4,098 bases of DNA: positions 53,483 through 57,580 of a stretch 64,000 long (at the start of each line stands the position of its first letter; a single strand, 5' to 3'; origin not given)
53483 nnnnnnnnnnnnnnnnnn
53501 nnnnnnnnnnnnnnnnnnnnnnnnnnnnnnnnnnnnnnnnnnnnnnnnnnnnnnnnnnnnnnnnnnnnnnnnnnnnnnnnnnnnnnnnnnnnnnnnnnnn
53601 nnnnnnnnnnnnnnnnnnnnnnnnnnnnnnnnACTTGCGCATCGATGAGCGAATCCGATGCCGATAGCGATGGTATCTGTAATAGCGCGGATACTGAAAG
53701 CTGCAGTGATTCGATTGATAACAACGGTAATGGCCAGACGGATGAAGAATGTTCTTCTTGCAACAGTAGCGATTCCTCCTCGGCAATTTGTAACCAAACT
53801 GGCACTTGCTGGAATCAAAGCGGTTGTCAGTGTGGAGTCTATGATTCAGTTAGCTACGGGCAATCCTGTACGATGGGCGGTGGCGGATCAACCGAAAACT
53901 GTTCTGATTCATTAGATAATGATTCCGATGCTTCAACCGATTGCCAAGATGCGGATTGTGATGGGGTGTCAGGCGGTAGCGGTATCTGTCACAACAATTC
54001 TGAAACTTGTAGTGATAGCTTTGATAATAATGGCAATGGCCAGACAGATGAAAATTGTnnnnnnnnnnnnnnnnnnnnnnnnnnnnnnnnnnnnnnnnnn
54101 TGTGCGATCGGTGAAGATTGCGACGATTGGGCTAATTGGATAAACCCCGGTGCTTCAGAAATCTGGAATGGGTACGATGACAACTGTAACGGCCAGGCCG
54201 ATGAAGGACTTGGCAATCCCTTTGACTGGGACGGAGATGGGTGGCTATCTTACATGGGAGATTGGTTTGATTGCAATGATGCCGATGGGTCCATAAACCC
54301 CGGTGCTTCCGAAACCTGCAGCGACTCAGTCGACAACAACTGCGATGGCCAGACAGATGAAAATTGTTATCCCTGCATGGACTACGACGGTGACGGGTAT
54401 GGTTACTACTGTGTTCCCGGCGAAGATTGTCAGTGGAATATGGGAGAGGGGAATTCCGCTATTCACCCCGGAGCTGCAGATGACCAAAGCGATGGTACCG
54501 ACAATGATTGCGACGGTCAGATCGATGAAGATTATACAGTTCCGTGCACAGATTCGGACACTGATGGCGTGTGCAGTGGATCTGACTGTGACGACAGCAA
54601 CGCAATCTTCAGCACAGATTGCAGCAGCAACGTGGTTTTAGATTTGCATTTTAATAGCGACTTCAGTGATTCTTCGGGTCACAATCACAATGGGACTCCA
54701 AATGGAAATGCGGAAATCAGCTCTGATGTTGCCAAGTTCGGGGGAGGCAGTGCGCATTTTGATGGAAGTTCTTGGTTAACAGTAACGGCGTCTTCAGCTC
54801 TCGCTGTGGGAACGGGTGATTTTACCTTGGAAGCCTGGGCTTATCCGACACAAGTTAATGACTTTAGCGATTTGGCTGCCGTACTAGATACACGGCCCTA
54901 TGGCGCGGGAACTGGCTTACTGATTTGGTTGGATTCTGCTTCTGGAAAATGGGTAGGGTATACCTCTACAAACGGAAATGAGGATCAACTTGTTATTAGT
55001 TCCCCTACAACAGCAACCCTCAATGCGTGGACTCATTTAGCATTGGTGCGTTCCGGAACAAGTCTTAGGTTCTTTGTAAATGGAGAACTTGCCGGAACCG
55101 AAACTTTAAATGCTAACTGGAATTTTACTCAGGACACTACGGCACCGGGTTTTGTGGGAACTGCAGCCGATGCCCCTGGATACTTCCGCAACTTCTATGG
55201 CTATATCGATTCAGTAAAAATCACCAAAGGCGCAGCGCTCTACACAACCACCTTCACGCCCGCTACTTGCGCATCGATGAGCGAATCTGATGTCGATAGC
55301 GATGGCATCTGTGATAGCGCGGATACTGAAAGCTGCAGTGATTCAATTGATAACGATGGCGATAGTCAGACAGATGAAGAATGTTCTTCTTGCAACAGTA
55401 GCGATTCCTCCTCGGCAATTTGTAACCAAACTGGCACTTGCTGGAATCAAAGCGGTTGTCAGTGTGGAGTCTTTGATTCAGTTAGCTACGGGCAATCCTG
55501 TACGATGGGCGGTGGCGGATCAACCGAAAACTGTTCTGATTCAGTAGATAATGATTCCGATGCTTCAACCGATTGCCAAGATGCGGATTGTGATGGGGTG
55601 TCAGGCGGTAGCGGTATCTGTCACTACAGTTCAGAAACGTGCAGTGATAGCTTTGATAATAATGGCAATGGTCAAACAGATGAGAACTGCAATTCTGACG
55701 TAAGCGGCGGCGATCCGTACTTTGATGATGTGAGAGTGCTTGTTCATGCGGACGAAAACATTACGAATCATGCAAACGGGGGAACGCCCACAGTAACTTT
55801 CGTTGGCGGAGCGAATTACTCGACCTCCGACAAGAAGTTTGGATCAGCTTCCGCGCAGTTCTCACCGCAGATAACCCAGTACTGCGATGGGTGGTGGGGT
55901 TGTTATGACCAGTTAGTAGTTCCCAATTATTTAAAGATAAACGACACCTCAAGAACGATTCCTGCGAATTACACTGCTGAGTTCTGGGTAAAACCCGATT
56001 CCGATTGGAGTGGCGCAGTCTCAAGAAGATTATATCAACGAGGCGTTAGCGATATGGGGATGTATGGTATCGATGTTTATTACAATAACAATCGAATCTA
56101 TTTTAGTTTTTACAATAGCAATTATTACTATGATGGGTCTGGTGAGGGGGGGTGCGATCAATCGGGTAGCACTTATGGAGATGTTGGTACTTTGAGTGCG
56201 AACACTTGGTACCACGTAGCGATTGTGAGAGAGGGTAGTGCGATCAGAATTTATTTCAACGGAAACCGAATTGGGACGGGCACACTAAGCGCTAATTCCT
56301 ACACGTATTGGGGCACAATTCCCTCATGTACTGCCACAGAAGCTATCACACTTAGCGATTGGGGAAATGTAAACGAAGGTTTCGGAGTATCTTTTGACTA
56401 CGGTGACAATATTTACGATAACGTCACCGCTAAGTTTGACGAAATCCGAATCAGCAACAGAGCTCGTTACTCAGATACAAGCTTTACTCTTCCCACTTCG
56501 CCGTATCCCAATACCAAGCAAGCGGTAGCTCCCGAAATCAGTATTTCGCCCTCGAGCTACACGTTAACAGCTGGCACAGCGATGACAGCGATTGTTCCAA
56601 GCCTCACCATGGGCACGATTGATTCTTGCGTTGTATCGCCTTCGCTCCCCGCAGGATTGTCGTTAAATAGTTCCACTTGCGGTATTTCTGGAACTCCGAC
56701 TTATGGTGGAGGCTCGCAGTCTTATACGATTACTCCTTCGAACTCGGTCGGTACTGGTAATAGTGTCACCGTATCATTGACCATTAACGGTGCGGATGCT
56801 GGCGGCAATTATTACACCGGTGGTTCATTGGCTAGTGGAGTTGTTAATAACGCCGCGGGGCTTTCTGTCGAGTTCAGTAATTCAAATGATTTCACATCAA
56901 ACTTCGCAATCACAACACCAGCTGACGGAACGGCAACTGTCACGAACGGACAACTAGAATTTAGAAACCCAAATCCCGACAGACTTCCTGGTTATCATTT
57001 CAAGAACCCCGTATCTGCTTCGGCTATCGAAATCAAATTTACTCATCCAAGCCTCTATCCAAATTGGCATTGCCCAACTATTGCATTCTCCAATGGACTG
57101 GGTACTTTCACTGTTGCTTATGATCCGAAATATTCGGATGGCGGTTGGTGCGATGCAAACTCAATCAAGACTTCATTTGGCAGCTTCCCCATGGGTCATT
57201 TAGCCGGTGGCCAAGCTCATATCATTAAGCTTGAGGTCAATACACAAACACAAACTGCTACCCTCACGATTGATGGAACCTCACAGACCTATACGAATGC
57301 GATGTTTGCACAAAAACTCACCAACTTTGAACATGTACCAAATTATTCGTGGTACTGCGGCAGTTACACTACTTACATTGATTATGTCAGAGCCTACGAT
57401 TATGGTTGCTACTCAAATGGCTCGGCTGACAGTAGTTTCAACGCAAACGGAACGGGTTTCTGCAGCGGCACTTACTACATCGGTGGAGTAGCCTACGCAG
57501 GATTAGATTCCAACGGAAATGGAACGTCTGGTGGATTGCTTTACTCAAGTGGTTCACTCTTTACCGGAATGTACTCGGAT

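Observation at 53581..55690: Nearly identical ~480-bp intragenic duplication (repeat A) inside the giant gene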

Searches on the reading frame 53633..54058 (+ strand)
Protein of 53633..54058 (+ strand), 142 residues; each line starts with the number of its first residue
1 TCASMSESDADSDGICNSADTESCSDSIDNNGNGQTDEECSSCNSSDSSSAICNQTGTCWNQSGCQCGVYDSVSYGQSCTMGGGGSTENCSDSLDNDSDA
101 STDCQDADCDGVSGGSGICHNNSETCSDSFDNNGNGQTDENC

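Call 18: find_related_loci(query=window:53633-54058:+, collection=genome_contigs, flank=10000)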
Query window:53633-54058:+ (142 aa) in genome_contigs; peptide patterns used: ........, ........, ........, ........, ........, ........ (x = any residue, [..] = any of these).
316 stretches matched a pattern; 7 encode a relative of the query (tblastn E <= 1e-3); 6 distinct loci.
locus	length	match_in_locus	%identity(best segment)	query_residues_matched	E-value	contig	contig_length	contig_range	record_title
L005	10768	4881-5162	48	84-139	6e-8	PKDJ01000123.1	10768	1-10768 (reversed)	MAG: Proteobacteria bacterium isolate Deltapro3 c_000000003116, whole genome shotgun sequence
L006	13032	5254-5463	41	64-139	2e-7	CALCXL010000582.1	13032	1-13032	MAG TPA_asm: uncultured proteobacterium isolate ERR2206771_bin.20_CONCOCT_v1.1_MAG genome assembly, contig: ERZ888641.43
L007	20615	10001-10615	37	12-139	3e-7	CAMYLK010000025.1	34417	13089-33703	MAG: uncultured Desulfobulbaceae bacterium isolate FCS_M_Desulfobacterota_12 genome assembly, contig: NODE_597_length_34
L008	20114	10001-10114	61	88-121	4e-7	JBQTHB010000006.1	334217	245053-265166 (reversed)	MAG: Deltaproteobacteria bacterium isolate SAW255 c_000000311018, whole genome shotgun sequence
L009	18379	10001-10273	31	86-142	5e-5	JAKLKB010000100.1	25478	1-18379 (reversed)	MAG: Myxococcota bacterium isolate MAG.451 MAG.451-scaffold_1346, whole genome shotgun sequence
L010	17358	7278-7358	53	8-39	5e-5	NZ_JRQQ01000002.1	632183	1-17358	Croceicoccus estronivorus strain MH-B5 contig2, whole genome shotgun sequence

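Call 25: find_related_loci(query=window:53633-54058:+, collection=metagenome_contigs, flank=10000)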
Query window:53633-54058:+ (142 aa) in metagenome_contigs; peptide patterns used: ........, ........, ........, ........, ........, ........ (x = any residue, [..] = any of these).
387 stretches matched a pattern; 1 encode a relative of the query (tblastn E <= 1e-3); 1 distinct loci.
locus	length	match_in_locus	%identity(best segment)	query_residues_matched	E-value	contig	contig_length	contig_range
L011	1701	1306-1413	60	21-142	5e-7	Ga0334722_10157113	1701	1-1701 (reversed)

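Call 26: find_homologous_proteins(query=window:53633-54058:+, max_evalue=0.001)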
Query window:53633-54058:+: 19 candidates shared short words with the query, none scored E <= 0.001.

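Call 28: search_protein_families(library=pfam, proteins=[window:53633-54058:+], max_evalue=10)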
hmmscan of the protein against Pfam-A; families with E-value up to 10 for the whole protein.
window:53633-54058:+ (142 aa): 1 family
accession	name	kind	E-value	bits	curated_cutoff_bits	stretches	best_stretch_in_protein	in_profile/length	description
PF11617.13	Cu-binding_MopE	-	0.019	15.7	27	2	13-38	6-30/30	Putative metal-binding motif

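Call 60: search_solved_structures(query=window:53633-54058:+, max_evalue=10, show_alignments=2)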
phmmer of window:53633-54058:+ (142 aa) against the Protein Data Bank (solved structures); distinct sequences matched with E-value up to 10: 1.
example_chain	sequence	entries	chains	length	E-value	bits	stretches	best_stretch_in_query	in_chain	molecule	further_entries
7plp_A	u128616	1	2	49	0.035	17.6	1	86-110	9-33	Teneurin-4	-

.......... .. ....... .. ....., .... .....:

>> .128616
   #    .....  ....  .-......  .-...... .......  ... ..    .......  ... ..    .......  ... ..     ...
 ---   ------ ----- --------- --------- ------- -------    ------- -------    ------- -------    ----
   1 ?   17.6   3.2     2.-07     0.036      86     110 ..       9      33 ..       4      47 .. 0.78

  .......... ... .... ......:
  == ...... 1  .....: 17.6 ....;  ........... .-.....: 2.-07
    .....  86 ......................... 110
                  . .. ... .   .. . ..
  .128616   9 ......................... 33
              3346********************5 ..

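Call 61: search_protein_families(library=ncbifam, proteins=[window:53633-54058:+], max_evalue=0.01)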
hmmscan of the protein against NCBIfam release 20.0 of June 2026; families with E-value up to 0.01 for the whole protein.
window:53633-54058:+ (142 aa): 1 family
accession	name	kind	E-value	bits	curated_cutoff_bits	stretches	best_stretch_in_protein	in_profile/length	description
NF033662.1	acid_disulf_rpt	repeat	1.2e-10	40.9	41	2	86-112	3-29/32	acidic double-disulfide repeat-containing protein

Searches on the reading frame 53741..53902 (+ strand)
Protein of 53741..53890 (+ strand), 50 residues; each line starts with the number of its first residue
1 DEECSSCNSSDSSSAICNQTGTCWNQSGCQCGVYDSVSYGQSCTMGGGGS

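Call 28: search_protein_families(library=pfam, proteins=[window:53741-53890:+], max_evalue=10)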
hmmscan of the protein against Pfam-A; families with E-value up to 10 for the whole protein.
window:53741-53890:+ (50 aa): 0 families

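Call 43: search_protein_representatives(alignment_id=A2)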
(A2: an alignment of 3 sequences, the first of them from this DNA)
Query: 3 sequences, 53 profile positions. Proteins with E-value up to 0.001 (for the whole library): 2; up to 1e-10: 0; up to 1e-30: 0. The best 2 are listed.
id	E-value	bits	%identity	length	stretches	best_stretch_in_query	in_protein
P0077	1.0e-08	51.0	-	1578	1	3-48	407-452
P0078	7.6e-07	45.1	-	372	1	4-45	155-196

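Call 58: find_encoding_contigs(protein=P0078, flank=10000)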
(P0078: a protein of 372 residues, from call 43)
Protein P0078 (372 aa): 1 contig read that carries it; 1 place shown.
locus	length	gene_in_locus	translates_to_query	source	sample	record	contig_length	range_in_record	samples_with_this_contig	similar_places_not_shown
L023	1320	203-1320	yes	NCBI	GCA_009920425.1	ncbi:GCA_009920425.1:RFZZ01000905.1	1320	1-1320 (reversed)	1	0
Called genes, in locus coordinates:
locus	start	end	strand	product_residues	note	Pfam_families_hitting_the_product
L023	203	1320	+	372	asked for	PF06439:3keto-disac_hyd (faint), PF13385:Laminin_G_3 (weak)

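Call 59: find_encoding_contigs(protein=P0077, flank=10000)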
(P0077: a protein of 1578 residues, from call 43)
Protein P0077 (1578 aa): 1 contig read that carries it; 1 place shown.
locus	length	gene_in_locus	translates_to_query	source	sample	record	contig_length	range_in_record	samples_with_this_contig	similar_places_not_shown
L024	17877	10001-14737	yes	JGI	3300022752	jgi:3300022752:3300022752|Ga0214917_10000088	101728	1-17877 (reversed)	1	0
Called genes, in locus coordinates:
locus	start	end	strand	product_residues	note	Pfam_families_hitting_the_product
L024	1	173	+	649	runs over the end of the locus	PF00672:HAMP (weak), PF02518:HATPase_c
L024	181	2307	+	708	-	PF08267:Meth_synt_1, PF01717:Meth_synt_2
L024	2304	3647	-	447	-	-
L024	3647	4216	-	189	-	PF06175:MiaE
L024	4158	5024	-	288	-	PF00528:BPD_transp_1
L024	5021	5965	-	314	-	PF00528:BPD_transp_1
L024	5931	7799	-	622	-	PF00496:SBP_bac_5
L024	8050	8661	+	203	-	-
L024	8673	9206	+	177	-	-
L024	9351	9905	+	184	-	-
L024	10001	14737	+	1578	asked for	PF25390:WD40_RLD, PF00415:RCC1, PF13540:RCC1_2, PF25390:WD40_RLD, PF00415:RCC1, PF13540:RCC1_2, PF00415:RCC1, PF13540:RCC1_2, +4 more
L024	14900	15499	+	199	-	PF03748:FliL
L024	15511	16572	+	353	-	PF02154:FliM, PF01052:FliMN_C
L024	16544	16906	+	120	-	PF28396:SepQ_C (weak), PF01052:FliMN_C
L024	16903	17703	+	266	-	PF04347:FliO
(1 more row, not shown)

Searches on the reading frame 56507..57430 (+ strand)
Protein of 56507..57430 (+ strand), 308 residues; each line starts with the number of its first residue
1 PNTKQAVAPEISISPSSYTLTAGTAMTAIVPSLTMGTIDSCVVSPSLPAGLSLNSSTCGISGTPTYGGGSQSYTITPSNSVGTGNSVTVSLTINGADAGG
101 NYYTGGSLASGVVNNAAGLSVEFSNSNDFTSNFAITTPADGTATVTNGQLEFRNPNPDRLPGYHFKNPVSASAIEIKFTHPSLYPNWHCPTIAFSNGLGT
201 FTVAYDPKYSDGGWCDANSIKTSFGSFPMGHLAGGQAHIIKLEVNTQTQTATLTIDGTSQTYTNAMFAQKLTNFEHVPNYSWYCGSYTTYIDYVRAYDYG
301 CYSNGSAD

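Call 63: search_protein_families(library=pfam, proteins=[window:56507-57430:+], max_evalue=0.01)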
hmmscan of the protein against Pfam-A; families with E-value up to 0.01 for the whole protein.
window:56507-57430:+ (308 aa): 1 family
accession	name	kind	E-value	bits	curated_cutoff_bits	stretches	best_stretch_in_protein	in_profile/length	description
PF05345.18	He_PIG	-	1.5e-09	38.6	24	1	13-94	5-96/96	Putative Ig domain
